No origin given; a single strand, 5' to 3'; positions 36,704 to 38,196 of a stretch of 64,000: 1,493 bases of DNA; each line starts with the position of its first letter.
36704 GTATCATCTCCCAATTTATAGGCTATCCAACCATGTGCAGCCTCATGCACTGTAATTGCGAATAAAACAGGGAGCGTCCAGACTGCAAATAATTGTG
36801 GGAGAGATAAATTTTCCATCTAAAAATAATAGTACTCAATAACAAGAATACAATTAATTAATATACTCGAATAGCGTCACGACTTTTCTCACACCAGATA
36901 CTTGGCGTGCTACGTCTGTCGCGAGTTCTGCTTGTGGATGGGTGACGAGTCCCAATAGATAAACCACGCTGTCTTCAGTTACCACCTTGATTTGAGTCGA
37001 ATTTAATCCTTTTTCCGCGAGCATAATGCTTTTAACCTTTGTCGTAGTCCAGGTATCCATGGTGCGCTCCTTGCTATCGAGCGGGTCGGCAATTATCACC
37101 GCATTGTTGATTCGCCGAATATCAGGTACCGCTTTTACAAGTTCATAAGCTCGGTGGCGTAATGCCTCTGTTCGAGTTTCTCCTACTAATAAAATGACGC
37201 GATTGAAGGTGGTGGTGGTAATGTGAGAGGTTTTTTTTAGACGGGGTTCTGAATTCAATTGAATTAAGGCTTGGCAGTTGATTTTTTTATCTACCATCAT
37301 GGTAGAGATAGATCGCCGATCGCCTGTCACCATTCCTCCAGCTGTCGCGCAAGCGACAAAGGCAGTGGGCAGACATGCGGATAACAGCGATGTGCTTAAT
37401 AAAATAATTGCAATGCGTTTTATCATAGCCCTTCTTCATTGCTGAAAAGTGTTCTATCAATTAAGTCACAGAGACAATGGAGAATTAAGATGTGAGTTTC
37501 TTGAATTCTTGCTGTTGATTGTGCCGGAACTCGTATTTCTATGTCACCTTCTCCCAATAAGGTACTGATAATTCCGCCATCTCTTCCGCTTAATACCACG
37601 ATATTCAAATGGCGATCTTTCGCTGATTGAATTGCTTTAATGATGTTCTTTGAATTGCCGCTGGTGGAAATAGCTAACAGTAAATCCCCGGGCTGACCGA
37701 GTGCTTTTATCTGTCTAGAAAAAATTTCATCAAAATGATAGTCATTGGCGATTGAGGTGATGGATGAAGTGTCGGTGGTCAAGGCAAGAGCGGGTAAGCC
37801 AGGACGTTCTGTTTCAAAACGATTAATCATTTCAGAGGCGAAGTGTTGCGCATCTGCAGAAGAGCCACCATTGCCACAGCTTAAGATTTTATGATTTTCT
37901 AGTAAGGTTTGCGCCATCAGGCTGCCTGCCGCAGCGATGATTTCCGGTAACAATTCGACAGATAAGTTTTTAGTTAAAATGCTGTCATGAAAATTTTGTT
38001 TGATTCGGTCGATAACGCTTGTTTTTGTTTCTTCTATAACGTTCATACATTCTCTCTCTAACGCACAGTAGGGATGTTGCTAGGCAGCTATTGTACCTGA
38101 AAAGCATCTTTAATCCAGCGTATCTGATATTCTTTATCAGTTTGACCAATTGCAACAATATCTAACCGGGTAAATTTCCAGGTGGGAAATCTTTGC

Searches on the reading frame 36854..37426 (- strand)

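Call 50: search_protein_families(library=ncbifam, proteins=[window:36854-37426:-], max_evalue=1e-15)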
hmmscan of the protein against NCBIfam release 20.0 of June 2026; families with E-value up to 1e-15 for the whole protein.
window:36854-37426:- (190 aa): 1 family
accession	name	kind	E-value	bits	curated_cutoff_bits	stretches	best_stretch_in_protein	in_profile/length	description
NF008247.1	PRK11023.1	equivalog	9.7e-42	142.9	184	1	3-190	5-192/192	division/outer membrane stress-associated lipid-binding lipoprotein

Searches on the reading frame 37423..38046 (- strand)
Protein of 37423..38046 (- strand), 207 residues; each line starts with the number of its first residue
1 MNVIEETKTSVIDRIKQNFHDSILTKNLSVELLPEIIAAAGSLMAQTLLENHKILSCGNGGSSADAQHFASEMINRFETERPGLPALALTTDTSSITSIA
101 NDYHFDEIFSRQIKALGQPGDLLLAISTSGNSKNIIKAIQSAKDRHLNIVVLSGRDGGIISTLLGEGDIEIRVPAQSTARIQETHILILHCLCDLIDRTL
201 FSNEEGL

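Call 50: search_protein_families(library=ncbifam, proteins=[window:37423-38046:-], max_evalue=1e-15)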
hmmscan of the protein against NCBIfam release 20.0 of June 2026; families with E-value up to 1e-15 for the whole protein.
window:37423-38046:- (207 aa): 5 families
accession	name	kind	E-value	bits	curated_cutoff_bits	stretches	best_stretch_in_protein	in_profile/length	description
NF010546.0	PRK13936.1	equivalog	4.4e-94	313.8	276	1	11-205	3-197/197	phosphoheptose isomerase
NF008138.0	PRK10886.1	equivalog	9.5e-75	250.6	352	1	12-204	2-194/196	DnaA initiator-associating protein DiaA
TIGR00441.1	gmhA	equivalog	9.9e-61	204.3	209.45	1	43-197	3-154/154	D-sedoheptulose 7-phosphate isomerase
NF001628.0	PRK00414.1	equivalog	5.6e-52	176.2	265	1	23-199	16-189/192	D-sedoheptulose 7-phosphate isomerase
NF010547.0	PRK13938.1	equivalog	5.1e-39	134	320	1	27-202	21-193/196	D-sedoheptulose 7-phosphate isomerase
